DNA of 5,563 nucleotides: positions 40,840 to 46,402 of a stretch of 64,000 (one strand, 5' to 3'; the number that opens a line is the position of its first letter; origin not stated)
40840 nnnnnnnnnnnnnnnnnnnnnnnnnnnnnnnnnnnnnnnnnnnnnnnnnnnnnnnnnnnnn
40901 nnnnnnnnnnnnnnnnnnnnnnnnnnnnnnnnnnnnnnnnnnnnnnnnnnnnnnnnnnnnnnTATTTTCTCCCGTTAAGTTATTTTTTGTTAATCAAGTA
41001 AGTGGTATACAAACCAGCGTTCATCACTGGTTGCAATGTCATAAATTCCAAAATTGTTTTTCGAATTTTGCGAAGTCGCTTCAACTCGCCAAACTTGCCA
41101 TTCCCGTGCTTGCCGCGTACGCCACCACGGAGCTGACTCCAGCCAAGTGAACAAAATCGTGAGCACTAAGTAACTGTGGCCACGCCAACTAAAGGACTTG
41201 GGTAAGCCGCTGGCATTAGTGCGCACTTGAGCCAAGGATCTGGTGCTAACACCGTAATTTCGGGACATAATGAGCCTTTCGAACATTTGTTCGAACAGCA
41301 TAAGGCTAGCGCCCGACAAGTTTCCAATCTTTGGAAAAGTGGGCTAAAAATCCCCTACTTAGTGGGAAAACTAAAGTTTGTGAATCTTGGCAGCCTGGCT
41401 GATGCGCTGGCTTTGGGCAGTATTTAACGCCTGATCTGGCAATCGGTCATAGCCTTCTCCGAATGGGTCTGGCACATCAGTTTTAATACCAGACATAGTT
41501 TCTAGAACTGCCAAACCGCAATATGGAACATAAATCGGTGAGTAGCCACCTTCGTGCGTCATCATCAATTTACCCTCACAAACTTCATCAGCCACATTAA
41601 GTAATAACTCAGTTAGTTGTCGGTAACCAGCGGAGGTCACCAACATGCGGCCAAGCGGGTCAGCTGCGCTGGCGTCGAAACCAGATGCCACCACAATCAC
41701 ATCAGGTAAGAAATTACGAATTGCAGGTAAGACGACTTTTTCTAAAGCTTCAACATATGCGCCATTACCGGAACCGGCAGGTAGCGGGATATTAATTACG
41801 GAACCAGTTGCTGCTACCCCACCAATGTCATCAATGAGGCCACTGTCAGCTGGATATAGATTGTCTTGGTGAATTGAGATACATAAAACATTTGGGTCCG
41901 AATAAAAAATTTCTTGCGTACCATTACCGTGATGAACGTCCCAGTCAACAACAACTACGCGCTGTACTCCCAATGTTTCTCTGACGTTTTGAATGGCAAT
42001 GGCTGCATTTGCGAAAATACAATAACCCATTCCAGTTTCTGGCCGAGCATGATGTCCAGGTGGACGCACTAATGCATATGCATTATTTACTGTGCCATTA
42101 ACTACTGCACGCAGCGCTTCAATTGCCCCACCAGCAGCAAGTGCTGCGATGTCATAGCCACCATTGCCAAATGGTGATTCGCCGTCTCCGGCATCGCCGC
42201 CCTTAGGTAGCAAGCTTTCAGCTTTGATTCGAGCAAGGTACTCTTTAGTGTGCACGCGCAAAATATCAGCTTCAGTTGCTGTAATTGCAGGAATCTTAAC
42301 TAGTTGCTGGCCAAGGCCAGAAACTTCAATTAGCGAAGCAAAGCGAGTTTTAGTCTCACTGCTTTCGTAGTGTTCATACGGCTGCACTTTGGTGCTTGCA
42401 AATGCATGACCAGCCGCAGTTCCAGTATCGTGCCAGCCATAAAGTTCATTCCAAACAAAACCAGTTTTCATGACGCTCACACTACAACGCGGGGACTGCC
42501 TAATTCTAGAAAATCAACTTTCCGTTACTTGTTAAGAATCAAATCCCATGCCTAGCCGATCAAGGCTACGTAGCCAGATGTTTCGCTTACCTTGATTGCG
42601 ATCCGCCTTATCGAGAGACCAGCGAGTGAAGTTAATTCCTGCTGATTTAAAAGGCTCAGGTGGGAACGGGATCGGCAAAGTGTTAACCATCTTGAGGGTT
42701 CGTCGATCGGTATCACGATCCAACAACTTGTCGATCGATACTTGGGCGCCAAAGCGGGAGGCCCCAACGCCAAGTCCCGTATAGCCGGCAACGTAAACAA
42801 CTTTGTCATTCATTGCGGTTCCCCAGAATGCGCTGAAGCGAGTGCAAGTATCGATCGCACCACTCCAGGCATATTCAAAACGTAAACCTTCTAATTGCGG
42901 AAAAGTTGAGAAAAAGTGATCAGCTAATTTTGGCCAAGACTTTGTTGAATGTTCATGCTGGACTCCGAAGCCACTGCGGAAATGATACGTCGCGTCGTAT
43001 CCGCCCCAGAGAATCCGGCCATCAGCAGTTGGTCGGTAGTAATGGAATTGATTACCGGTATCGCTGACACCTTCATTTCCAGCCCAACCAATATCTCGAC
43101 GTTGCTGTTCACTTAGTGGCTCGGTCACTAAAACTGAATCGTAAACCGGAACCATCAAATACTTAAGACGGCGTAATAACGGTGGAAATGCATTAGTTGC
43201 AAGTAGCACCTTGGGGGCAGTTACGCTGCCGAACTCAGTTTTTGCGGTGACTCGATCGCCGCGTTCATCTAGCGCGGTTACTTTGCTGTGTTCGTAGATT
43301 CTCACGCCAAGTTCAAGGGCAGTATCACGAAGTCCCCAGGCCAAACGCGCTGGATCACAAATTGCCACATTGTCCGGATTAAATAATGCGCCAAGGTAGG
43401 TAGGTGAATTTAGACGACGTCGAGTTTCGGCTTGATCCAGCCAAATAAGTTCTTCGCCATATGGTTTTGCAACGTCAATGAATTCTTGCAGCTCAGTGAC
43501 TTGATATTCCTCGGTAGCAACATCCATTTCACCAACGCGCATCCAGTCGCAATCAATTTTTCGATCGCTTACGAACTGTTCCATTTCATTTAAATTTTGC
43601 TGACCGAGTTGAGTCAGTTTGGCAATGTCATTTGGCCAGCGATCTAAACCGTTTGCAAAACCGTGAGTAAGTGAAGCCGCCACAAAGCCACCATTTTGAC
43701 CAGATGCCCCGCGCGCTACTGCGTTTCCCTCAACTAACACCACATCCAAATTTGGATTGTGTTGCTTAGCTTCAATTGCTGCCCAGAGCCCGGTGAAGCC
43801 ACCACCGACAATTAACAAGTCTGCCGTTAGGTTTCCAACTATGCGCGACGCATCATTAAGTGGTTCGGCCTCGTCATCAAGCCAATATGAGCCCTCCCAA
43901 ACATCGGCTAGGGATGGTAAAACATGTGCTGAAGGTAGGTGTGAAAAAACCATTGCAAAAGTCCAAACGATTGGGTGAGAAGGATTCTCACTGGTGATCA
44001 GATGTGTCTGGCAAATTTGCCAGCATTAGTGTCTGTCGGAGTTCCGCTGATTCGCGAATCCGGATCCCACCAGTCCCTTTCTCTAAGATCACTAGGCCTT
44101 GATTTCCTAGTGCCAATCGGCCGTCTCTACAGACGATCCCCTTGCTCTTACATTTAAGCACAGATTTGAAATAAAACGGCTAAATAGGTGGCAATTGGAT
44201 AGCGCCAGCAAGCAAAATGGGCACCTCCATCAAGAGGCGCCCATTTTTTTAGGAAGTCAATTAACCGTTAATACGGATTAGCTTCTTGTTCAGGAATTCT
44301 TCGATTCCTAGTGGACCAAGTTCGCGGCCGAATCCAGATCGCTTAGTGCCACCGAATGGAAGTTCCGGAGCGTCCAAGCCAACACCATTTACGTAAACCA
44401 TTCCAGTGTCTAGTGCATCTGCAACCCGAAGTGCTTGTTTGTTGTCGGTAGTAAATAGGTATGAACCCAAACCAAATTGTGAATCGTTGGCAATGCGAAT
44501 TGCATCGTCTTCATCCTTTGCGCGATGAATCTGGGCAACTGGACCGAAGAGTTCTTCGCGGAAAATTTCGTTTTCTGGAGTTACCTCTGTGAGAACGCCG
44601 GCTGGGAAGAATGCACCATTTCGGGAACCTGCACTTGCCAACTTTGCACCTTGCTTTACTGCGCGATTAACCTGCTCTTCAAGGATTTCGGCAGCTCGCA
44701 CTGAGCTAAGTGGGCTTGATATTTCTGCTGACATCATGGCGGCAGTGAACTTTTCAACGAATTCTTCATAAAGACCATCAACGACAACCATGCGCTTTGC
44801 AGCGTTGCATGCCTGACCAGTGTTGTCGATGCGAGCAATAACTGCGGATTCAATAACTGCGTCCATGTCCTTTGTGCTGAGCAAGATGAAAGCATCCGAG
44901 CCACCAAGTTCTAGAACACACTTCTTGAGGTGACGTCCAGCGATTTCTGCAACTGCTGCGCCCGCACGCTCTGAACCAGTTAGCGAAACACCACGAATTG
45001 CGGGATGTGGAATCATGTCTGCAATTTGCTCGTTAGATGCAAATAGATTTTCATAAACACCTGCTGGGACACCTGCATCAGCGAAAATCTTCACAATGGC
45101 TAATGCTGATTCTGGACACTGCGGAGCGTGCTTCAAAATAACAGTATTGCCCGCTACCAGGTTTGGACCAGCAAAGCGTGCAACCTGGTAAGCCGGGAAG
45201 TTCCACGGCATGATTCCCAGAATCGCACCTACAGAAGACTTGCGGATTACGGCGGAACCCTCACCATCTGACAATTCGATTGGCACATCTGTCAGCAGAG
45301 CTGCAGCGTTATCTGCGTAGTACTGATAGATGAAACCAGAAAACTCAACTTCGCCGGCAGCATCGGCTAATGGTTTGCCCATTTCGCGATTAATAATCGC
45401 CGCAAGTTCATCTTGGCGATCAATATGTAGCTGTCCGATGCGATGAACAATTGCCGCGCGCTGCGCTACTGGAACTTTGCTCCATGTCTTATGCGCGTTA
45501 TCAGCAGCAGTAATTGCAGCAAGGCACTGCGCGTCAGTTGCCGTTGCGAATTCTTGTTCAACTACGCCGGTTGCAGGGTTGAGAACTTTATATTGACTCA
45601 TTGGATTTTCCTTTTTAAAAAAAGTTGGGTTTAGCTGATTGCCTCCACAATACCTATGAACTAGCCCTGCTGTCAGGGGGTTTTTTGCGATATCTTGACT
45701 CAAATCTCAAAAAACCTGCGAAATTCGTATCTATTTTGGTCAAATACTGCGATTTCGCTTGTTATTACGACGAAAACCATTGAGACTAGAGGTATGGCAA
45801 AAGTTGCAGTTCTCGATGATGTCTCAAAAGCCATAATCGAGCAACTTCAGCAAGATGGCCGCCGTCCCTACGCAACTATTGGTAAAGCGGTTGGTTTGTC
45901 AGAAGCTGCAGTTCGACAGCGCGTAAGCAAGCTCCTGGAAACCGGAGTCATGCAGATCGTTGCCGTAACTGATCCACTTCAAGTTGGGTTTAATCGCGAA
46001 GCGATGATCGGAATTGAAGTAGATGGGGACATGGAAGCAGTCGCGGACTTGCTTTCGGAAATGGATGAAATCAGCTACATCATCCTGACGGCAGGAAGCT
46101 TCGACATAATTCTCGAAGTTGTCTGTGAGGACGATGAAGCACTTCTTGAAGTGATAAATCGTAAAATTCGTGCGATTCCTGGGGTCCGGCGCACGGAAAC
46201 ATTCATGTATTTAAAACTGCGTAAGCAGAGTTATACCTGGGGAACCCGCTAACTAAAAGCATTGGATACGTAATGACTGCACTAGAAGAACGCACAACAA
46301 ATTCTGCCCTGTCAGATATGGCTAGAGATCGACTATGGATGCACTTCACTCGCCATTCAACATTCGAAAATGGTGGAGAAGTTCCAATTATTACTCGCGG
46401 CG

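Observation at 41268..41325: Stacked DNA-damage control: RecA-NDp/PafBC-type promoter abutting a perfect LexA box, SD and start codon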

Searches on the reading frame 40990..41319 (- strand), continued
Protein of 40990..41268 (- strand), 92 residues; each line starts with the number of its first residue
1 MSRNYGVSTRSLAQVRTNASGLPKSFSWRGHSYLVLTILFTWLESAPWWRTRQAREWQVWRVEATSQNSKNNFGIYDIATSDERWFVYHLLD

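Call 32: find_encoding_contigs(protein=P0092, flank=5000, max_places=1)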
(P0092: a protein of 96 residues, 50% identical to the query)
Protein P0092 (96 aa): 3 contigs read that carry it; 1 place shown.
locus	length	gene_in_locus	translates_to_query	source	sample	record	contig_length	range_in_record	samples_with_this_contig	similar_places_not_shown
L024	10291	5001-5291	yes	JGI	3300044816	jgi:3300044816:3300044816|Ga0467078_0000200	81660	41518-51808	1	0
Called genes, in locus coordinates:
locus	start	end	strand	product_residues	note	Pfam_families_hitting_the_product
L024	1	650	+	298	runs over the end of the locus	PF02219:MTHFR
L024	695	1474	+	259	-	PF04402:SIMPL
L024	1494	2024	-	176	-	PF00583:Acetyltransf_1, PF13508:Acetyltransf_7, PF13673:Acetyltransf_10 (weak)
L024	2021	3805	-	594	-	-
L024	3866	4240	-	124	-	PF03960:ArsC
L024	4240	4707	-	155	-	PF04073:tRNA_edit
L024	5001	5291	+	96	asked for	PF20114:DUF6504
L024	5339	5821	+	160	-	PF18726:HEPN_SAV_6107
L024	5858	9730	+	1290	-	PF02811:PHP, PF07733:DNA_pol3_alpha, PF17657:DNA_pol3_finger, PF14579:HHH_6, PF01336:tRNA_anti-codon (faint)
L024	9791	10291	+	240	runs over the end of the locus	PF13489:Methyltransf_23, PF01209:Ubie_methyltran (weak), PF13847:Methyltransf_31, PF08241:Methyltransf_11, PF08242:Methyltransf_12, PF13649:Methyltransf_25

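Call 33: find_encoding_contigs(protein=P0137, flank=5000, max_places=1)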
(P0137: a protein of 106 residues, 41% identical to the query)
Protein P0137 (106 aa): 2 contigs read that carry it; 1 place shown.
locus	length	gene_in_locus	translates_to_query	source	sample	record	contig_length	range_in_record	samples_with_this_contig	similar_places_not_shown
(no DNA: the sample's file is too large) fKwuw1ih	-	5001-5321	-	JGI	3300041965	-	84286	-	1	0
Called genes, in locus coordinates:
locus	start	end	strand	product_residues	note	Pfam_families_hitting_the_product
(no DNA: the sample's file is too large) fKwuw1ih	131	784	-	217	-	-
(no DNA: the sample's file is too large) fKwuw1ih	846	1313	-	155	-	PF04073:tRNA_edit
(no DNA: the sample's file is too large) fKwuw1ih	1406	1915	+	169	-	PF12802:MarR_2, PF01047:MarR, PF13463:HTH_27 (weak)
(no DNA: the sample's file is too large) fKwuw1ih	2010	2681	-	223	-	PF04909:Amidohydro_2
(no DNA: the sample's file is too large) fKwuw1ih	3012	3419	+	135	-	PF10604:Polyketide_cyc2 (weak)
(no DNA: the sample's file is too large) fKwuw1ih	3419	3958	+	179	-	PF13527:Acetyltransf_9, PF00583:Acetyltransf_1, PF13673:Acetyltransf_10 (weak), PF13508:Acetyltransf_7 (faint)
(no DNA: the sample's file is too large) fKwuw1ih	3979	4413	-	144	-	PF22784:PTP-SAK (weak)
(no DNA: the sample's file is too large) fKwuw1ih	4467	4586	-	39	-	-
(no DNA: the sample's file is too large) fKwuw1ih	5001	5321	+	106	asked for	PF20114:DUF6504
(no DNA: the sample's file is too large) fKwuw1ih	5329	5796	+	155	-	-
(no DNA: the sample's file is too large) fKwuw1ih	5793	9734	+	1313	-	PF02811:PHP, PF07733:DNA_pol3_alpha, PF17657:DNA_pol3_finger, PF14579:HHH_6, PF01336:tRNA_anti-codon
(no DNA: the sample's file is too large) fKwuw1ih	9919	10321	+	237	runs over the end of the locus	PF01209:Ubie_methyltran (weak), PF13489:Methyltransf_23, PF13847:Methyltransf_31, PF08241:Methyltransf_11, PF08242:Methyltransf_12, PF13649:Methyltransf_25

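Call 34: find_encoding_contigs(protein=P0093, flank=5000, max_places=1)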
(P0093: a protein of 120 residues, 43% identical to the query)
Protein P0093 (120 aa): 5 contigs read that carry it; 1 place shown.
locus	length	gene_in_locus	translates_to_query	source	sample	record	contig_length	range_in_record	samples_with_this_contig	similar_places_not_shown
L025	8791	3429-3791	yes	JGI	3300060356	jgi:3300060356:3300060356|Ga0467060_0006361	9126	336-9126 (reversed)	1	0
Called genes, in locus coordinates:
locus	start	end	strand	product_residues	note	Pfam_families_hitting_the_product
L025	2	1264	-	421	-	?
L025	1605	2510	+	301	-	PF03706:LPG_synthase_TM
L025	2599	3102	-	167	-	PF04073:tRNA_edit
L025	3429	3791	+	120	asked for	PF20114:DUF6504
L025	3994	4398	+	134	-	PF18726:HEPN_SAV_6107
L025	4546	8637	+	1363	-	PF02811:PHP, PF07733:DNA_pol3_alpha, PF17657:DNA_pol3_finger, PF14579:HHH_6, PF01336:tRNA_anti-codon (weak)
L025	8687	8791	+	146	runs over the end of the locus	?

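Call 35: find_encoding_contigs(protein=P0120, flank=5000, max_places=1)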
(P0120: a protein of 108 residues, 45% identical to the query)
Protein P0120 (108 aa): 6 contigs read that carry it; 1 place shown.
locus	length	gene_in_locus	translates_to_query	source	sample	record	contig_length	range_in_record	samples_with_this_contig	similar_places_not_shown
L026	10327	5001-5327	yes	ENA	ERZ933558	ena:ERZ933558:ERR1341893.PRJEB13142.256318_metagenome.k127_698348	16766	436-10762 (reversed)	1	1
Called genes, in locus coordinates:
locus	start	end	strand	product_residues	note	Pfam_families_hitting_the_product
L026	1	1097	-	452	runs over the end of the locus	PF02133:Transp_cyt_pur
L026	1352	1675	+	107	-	-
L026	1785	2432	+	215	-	PF03009:GDPD (faint)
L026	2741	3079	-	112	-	PF01850:PIN (weak)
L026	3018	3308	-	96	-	PF01402:RHH_1 (faint)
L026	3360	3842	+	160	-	PF04073:tRNA_edit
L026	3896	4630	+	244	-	PF00753:Lactamase_B, PF13483:Lactamase_B_3, PF12706:Lactamase_B_2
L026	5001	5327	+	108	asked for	PF20114:DUF6504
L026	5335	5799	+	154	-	PF18726:HEPN_SAV_6107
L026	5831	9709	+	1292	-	PF02811:PHP, PF07733:DNA_pol3_alpha, PF17657:DNA_pol3_finger, PF14579:HHH_6, PF01336:tRNA_anti-codon (weak)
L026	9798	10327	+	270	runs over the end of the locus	PF13489:Methyltransf_23, PF08241:Methyltransf_11, PF08242:Methyltransf_12, PF13649:Methyltransf_25, PF13847:Methyltransf_31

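Call 74: predict_structure(alignment_id=A4)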
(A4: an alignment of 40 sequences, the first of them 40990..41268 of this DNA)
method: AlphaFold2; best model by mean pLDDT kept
length: 92 residues; sequences in the alignment: 40
mean_pLDDT: 86.2   pTM: 0.77
mean pLDDT of the five models: 86.2, 86.1, 85.6, 85.2, 83.9
residues with pLDDT >= 90: 53; 70-90: 26; 50-70: 12; < 50: 1
segments of 3 or more residues with pLDDT < 50: none
pLDDT, mean of each block of 10 residues (from residue 1): 72 95 95 96 79 75 89 90 88 74
secondary structure, 60 per line:
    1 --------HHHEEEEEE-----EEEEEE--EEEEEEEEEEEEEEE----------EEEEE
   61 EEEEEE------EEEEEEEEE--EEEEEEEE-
elements in order: E12-17 E23-28 E31-45 E56-66 E73-81 E84-91

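Call 76: fold_search(model_id=the predicted structure, library=pdb)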
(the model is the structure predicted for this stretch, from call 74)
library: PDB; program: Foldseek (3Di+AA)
matches with E <= 10: 302; with E <= 0.001: 0
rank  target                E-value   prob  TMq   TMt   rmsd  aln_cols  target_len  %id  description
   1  9gnw_P                1.2e+00  0.12  0.28  0.16  12.2        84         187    6  Universal PSII assembly intermediate (released 2025-09-17)
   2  4gl6_B                1.3e+00  0.18  0.28  0.14   7.5        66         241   12  Crystal structure of a DUF5037 family protein (RUMGNA_01148) from Ruminococcus gnavus ATCC 29149 at 2.55 A resolution (released 2012-10-03)
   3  4gl6_A                1.4e+00  0.28  0.32  0.15   7.2        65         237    9  Crystal structure of a DUF5037 family protein (RUMGNA_01148) from Ruminococcus gnavus ATCC 29149 at 2.55 A resolution (released 2012-10-03)
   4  7s17_A                1.4e+00  0.12  0.31  0.23  12.5       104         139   10  Crystal structure of human G3BP1-NTF2 with three mutations- F15W, F33W, and F124W (released 2022-10-12)
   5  4fcm_A                1.5e+00  0.12  0.30  0.23  12.4        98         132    6  Crystal structure of the NTF2-like domain of human G3BP1 in complex with a peptide (released 2013-06-05)
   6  6i8x_A                1.6e+00  0.10  0.28  0.19  11.8       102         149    7  As-p18, an extracellular fatty acid binding protein (released 2019-07-17)
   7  9i9s_B                1.7e+00  0.08  0.20  0.05   6.8        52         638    6  Room temperature structure of PBP2a at the LCLS (released 2026-02-18)
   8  3qz9_B                1.7e+00  0.07  0.26  0.15  13.8        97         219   13  Crystal structure of Co-type nitrile hydratase beta-Y215F from Pseudomonas putida. (released 2011-03-23)
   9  9kn3_B                1.8e+00  0.10  0.25  0.17   8.7        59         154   10  Cryo-EM structure of LptDEM complex from Escherichia coli (released 2025-07-23)
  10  2lnj_MODEL_1_A        1.9e+00  0.09  0.29  0.18  10.0       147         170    7  Solution Structure of Cyanobacterial PsbP (CyanoP) from Synechocystis sp. PCC 6803 (released 2012-06-06)
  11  3om2                  2.0e+00  0.21  0.35  0.09   9.4        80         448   12  Crystal structure of B. megaterium levansucrase mutant D257A (released 2011-03-23)
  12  7pi0_P                2.0e+00  0.14  0.28  0.16   5.5        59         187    7  Unstacked compact Dunaliella PSII (released 2022-08-17)
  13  8rq9_A                2.0e+00  0.05  0.22  0.09  14.7       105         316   10  Crystal structure of PROTAC CFT-1297 in complex with CRBN-midi and BRD4(BD2) (released 2024-09-25)
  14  8orn_B                2.1e+00  0.16  0.33  0.19   8.3        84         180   14  Crystal structure of Xanthomonas campestris pv. campestris LolA-LolB complex (released 2023-07-05)
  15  6ta7_C                2.1e+00  0.13  0.34  0.27  10.9        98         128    5  CRYSTAL STRUCTURE OF HUMAN G3BP1-NTF2 IN COMPLEX WITH HUMAN CAPRIN1-DERIVED SOLOMON MOTIF (released 2021-05-12)
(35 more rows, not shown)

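Call 78: find_encoding_contigs(protein=P0073, flank=1500, max_places=1)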
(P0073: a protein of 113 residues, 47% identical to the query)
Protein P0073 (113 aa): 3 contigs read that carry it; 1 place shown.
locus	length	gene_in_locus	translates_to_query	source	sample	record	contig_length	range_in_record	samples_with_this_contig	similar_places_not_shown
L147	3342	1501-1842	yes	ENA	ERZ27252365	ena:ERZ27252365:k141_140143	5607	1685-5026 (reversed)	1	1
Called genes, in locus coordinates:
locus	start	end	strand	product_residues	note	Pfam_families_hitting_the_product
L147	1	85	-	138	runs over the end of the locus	PF18029:Glyoxalase_6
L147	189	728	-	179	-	-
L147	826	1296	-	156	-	PF04073:tRNA_edit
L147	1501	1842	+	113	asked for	PF20114:DUF6504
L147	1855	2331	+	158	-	PF18726:HEPN_SAV_6107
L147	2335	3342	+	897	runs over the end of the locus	?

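Call 79: find_encoding_contigs(protein=P0110, flank=1500, max_places=1)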
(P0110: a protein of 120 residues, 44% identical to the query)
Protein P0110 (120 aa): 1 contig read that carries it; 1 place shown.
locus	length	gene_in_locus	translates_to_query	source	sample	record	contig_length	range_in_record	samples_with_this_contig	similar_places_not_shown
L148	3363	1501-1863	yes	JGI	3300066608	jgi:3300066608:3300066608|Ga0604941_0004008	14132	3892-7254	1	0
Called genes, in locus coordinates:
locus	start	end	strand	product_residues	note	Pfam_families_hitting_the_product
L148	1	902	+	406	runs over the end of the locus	PF01594:AI-2E_transport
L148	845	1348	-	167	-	PF04073:tRNA_edit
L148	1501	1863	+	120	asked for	PF20114:DUF6504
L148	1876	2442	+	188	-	PF18726:HEPN_SAV_6107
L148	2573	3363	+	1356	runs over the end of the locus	PF02811:PHP, PF07733:DNA_pol3_alpha, PF17657:DNA_pol3_finger, PF14579:HHH_6, PF01336:tRNA_anti-codon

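Call 80: find_encoding_contigs(protein=P0128, flank=1500, max_places=1)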
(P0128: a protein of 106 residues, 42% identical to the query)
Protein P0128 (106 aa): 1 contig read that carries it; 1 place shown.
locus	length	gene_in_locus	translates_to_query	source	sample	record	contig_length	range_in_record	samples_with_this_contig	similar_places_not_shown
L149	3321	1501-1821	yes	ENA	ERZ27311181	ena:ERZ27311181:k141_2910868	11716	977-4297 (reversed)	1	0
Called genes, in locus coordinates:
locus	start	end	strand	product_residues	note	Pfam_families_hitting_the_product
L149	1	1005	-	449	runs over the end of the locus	PF02720:DUF222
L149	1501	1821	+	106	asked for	PF20114:DUF6504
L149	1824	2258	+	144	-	PF18726:HEPN_SAV_6107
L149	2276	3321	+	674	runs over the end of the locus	?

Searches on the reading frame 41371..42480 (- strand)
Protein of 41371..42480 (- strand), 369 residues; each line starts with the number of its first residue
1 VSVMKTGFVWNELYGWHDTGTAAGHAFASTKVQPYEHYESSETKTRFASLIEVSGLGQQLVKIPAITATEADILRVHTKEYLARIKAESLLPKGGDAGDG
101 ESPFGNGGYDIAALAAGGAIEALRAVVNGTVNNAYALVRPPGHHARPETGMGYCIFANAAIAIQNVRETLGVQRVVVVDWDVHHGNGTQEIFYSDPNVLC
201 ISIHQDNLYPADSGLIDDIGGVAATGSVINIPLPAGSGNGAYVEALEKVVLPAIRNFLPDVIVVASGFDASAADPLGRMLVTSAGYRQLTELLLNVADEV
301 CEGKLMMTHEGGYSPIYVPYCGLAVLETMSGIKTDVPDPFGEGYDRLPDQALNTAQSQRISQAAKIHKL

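Call 6: search_protein_families(library=pfam, proteins=[window:41371-42480:-], max_evalue=0.01)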
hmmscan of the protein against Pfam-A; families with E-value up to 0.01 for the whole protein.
window:41371-42480:- (369 aa): 1 family
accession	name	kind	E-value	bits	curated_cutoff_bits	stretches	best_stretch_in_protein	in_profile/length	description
PF00850.24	Hist_deacetyl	-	8.4e-85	285.1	27.9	1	40-328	4-297/298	Histone deacetylase domain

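Call 7: search_protein_families(library=ncbifam, proteins=[window:41371-42480:-], max_evalue=0.01)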
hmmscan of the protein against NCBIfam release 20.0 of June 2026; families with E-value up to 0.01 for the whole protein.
window:41371-42480:- (369 aa): 0 families

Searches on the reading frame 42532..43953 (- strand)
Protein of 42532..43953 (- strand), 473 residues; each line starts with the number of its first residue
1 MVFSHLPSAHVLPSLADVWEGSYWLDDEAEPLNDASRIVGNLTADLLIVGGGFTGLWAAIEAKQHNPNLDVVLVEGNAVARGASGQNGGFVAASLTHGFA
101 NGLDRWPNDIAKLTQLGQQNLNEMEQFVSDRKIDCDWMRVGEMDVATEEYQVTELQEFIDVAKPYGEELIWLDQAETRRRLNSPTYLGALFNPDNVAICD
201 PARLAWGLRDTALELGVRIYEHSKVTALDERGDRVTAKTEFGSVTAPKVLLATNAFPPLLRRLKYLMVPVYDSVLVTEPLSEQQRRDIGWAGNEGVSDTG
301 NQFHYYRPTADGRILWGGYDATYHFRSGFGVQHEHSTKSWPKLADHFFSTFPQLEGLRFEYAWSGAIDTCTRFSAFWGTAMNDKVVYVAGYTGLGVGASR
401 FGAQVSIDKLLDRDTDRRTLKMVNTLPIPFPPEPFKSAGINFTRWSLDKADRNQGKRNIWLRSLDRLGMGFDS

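Call 6: search_protein_families(library=pfam, proteins=[window:42532-43953:-], max_evalue=0.01)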
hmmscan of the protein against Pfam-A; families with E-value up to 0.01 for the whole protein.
window:42532-43953:- (473 aa): 9 families
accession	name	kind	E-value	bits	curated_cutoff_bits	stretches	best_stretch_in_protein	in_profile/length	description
PF01266.30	DAO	-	3.7e-61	208.1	27.9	1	45-403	1-347/353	FAD dependent oxidoreductase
PF00890.30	FAD_binding_2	-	2.3e-07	30.8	20.4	1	45-261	1-210/414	FAD binding domain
PF07992.20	Pyr_redox_2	-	5.9e-06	26.3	26.1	1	45-82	2-39/291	Pyridine nucleotide-disulphide oxidoreductase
PF13450.12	NAD_binding_8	-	0.00051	20.7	21.9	1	48-98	1-51/68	NAD(P)-binding Rossmann-like domain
PF13738.12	Pyr_redox_3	-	0.0015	18.3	30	0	47-78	1-31/305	Pyridine nucleotide-disulphide oxidoreductase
PF03486.20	HI0933_like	-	0.0048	16.8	50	0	45-77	2-32/244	HI0933-like protein Rossmann domain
PF12831.13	FAD_oxidored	-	0.0049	16.6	27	0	45-82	1-36/416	FAD dependent oxidoreductase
PF01946.23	Thi4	-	0.005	16.5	26.2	1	42-90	16-62/235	Thi4 family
PF13454.12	NAD_binding_9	-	0.0076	16.7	21.8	0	48-81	2-37/155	FAD-NAD(P)-binding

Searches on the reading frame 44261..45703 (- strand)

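Call 8: search_protein_families(library=pfam, proteins=[window:44261-45703:-], max_evalue=0.00001)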
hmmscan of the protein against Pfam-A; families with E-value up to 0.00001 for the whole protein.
window:44261-45703:- (480 aa): 1 family
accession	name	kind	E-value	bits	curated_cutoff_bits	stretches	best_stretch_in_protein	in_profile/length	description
PF00171.27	Aldedh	-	1.4e-124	416.6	23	1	34-475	6-460/461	Aldehyde dehydrogenase family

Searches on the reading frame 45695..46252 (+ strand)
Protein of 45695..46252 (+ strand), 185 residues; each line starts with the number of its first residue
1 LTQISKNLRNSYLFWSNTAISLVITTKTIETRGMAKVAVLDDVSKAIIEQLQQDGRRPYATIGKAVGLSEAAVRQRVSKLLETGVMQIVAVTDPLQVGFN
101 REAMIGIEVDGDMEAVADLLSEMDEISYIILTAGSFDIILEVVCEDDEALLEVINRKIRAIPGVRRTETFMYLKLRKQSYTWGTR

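Call 8: search_protein_families(library=pfam, proteins=[window:45695-46252:+], max_evalue=0.00001)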
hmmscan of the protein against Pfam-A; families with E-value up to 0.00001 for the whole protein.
window:45695-46252:+ (185 aa): 5 families
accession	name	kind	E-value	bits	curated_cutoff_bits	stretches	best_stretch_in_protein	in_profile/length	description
PF22482.2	AsnC_trans_reg_3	-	1.3e-18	67.3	24.4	1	101-184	3-94/95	PF0864 C-terminal dimeric alpha+beta barrel domain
PF01037.27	AsnC_trans_reg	-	7.8e-18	64.6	25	1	105-174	1-72/73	Lrp/AsnC ligand binding domain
PF13404.12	HTH_AsnC-type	-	1.6e-14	53.9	27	1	40-80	1-41/42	AsnC-type helix-turn-helix domain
PF13412.12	HTH_24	-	2.3e-09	37.1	21.9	1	40-85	1-46/48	Winged helix-turn-helix DNA-binding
PF22451.2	NirdL-like_HTH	-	3.7e-07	30.1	27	1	46-86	3-46/47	Siroheme decarboxylase NirDL-like HTH domain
